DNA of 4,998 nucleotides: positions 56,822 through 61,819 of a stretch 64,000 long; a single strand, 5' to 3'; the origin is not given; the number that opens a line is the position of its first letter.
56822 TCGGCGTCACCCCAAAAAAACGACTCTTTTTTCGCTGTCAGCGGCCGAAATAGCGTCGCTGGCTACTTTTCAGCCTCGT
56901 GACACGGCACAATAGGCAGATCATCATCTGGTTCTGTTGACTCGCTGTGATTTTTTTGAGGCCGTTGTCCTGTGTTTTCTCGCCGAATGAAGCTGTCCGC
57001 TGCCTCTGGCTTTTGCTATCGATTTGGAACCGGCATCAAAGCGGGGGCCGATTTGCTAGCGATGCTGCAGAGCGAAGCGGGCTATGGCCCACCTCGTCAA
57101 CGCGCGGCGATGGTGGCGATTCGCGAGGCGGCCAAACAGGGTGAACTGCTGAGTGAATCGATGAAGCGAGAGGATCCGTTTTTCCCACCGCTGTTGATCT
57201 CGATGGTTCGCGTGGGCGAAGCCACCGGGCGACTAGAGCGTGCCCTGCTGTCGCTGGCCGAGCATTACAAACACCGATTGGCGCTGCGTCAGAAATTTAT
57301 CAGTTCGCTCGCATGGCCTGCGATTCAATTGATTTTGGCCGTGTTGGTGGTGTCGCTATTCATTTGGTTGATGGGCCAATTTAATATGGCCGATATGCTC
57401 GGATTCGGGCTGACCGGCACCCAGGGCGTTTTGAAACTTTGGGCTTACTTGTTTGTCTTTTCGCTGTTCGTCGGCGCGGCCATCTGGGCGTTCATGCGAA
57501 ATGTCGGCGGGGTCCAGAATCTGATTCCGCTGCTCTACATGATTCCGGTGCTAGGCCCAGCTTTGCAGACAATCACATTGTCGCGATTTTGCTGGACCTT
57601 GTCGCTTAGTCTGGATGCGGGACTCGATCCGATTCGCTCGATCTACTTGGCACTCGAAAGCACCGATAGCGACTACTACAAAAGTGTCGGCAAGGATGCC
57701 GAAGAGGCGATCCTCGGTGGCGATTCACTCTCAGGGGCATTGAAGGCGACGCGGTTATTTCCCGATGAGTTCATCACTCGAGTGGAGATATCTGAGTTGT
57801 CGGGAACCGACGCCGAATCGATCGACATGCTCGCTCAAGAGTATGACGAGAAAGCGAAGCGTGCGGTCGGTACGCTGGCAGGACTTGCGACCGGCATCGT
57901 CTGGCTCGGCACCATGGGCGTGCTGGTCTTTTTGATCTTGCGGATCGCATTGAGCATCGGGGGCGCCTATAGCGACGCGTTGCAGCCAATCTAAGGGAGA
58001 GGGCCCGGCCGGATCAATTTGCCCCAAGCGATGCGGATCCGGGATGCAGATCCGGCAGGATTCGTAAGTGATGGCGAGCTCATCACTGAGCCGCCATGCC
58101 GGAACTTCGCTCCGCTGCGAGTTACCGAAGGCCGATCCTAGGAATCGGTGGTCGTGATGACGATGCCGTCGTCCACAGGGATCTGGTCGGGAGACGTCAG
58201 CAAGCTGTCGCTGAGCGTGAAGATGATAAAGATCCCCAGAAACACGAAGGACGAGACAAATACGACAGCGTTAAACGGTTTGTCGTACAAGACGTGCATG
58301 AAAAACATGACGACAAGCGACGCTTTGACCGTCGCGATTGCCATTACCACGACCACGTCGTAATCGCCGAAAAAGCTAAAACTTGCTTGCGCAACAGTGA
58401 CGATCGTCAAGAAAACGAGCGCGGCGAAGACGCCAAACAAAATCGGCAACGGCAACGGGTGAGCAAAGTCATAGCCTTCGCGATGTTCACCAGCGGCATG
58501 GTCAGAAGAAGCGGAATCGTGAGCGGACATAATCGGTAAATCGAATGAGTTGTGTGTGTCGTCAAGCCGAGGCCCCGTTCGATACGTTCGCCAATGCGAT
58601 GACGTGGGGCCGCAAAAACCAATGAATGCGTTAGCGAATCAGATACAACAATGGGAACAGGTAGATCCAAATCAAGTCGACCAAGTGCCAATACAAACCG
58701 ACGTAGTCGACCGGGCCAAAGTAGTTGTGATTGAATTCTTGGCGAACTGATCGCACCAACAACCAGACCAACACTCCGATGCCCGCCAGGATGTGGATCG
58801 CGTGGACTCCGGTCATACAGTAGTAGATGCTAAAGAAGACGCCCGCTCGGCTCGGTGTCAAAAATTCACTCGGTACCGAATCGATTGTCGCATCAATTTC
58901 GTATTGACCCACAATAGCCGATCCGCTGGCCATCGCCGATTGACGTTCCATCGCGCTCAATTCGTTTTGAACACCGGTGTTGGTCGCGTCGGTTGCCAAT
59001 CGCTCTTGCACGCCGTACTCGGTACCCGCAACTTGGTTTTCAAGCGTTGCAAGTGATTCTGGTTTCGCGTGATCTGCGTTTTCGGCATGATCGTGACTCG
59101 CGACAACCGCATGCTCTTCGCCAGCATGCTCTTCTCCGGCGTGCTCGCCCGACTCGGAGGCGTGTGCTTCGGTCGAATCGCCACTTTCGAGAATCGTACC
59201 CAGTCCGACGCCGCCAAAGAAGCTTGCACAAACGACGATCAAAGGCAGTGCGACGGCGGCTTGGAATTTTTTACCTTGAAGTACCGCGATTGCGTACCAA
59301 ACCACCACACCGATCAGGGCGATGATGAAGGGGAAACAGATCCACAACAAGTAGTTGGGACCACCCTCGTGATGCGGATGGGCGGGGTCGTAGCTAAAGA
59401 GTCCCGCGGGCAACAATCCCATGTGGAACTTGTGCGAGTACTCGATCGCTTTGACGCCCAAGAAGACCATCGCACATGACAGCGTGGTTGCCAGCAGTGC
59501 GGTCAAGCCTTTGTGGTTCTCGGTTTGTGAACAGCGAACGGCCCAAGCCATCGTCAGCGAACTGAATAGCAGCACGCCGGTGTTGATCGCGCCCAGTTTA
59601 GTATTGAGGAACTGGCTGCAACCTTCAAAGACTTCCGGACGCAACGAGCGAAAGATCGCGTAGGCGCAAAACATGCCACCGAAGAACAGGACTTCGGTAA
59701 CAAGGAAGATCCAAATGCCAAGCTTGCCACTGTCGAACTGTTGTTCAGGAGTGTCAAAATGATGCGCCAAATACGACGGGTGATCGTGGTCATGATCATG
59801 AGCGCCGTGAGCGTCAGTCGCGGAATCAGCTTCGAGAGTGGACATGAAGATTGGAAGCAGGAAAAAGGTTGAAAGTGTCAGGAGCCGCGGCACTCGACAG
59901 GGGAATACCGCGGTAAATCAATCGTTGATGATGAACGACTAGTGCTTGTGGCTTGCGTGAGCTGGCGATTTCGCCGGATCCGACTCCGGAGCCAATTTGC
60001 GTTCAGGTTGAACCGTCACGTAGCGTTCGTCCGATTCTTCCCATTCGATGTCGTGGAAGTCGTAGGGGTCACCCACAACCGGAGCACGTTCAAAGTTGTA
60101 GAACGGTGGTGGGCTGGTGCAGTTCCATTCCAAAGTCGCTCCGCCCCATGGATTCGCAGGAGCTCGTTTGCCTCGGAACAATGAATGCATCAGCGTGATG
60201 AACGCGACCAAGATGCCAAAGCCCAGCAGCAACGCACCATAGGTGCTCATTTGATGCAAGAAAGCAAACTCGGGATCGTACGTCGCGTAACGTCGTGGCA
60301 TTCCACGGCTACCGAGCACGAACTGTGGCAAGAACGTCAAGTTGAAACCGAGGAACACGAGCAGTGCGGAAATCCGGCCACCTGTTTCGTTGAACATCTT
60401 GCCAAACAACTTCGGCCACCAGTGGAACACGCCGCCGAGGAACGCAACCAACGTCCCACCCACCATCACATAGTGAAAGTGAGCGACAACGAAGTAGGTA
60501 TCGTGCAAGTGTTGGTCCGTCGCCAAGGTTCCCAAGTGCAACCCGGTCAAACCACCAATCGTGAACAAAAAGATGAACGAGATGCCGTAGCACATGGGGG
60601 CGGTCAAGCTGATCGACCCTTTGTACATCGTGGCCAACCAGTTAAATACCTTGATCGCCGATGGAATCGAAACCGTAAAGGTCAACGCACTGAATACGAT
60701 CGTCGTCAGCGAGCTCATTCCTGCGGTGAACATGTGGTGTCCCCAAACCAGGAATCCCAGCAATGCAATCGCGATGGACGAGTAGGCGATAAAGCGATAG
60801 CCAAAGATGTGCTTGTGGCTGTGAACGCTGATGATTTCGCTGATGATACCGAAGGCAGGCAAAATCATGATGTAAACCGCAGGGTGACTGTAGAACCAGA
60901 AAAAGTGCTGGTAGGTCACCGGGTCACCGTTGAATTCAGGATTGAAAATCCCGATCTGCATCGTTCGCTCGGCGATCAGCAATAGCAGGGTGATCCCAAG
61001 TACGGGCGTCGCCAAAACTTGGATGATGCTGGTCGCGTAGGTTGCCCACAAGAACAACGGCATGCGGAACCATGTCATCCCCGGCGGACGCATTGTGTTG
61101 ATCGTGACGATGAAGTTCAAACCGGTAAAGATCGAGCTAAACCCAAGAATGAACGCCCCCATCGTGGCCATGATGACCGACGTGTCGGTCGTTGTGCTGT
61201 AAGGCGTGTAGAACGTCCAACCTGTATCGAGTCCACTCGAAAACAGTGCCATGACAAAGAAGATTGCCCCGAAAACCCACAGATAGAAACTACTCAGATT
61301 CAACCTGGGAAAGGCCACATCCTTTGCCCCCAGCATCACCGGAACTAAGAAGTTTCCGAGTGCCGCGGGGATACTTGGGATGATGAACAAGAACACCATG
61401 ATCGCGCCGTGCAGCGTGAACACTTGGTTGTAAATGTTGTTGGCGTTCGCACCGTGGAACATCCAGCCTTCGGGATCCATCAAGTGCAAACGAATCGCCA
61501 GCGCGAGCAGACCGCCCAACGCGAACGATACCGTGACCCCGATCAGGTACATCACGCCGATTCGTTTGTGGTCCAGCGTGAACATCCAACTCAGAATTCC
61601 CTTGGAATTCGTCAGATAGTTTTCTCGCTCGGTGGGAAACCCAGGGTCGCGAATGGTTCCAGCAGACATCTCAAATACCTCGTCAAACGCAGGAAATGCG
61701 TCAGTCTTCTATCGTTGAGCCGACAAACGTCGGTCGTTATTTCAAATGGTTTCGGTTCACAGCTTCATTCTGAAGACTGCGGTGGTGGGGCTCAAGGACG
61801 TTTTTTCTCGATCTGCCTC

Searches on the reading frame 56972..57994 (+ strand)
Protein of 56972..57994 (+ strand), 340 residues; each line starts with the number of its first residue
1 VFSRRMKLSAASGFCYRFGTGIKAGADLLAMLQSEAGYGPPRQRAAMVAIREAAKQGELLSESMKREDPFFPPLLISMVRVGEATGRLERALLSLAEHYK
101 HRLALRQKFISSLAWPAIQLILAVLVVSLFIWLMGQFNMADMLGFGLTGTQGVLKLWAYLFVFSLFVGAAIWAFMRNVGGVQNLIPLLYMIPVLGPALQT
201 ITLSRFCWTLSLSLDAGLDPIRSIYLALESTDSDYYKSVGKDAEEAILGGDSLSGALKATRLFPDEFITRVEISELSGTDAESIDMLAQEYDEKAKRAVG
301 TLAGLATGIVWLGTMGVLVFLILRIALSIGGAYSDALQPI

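Call 43: search_protein_families(library=pfam, proteins=[window:56972-57994:+], max_evalue=0.001)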
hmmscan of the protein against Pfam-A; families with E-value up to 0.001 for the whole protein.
window:56972-57994:+ (340 aa): 1 family
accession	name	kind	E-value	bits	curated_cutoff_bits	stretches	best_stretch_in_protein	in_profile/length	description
PF00482.28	T2SSF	-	5.1e-34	117.4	25.2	2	14-133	1-122/125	Type II secretion system (T2SS), protein F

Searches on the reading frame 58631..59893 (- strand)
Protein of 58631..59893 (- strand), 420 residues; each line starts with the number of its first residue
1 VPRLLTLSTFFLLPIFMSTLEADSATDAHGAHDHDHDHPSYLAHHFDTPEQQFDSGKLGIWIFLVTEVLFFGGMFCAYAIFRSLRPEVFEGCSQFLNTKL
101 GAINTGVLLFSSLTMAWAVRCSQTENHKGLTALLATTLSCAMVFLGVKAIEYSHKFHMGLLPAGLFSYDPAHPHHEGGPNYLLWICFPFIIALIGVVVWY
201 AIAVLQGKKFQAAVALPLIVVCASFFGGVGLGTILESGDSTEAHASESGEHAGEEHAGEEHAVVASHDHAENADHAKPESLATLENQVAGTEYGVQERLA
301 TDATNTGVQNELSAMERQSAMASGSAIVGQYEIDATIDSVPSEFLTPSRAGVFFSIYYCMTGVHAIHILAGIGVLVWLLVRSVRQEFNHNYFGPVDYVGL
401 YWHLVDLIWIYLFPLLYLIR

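Call 43: search_protein_families(library=pfam, proteins=[window:58631-59893:-], max_evalue=0.001)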
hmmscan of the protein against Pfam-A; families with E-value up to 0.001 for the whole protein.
window:58631-59893:- (420 aa): 1 family
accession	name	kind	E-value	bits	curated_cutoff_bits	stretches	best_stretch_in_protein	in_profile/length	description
PF00510.24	COX3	-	1.1e-19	71.7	23.8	2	351-417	188-254/258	Cytochrome c oxidase subunit III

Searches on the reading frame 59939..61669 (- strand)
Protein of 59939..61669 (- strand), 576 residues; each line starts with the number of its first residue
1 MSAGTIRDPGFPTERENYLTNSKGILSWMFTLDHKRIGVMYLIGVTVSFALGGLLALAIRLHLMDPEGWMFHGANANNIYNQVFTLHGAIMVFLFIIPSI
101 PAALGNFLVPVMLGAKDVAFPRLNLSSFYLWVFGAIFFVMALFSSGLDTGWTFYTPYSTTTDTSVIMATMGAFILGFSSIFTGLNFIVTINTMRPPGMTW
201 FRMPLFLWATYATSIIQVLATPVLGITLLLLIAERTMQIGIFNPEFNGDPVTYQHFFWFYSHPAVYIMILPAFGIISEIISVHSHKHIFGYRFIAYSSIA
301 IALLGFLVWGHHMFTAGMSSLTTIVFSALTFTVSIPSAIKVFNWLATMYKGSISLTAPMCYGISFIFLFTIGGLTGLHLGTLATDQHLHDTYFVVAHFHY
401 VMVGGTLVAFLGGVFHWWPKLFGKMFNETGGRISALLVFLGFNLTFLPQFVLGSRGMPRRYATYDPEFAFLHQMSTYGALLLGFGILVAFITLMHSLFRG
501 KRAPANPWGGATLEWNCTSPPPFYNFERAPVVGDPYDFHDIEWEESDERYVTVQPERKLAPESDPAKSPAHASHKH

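Call 77: search_protein_families(library=pfam, proteins=[window:59939-61669:-], max_evalue=0.001)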
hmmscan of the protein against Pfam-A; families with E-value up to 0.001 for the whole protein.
window:59939-61669:- (576 aa): 1 family
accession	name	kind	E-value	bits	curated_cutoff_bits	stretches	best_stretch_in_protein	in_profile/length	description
PF00115.25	COX1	-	7e-144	480.4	34.8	1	36-481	1-436/436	Cytochrome C and Quinol oxidase polypeptide I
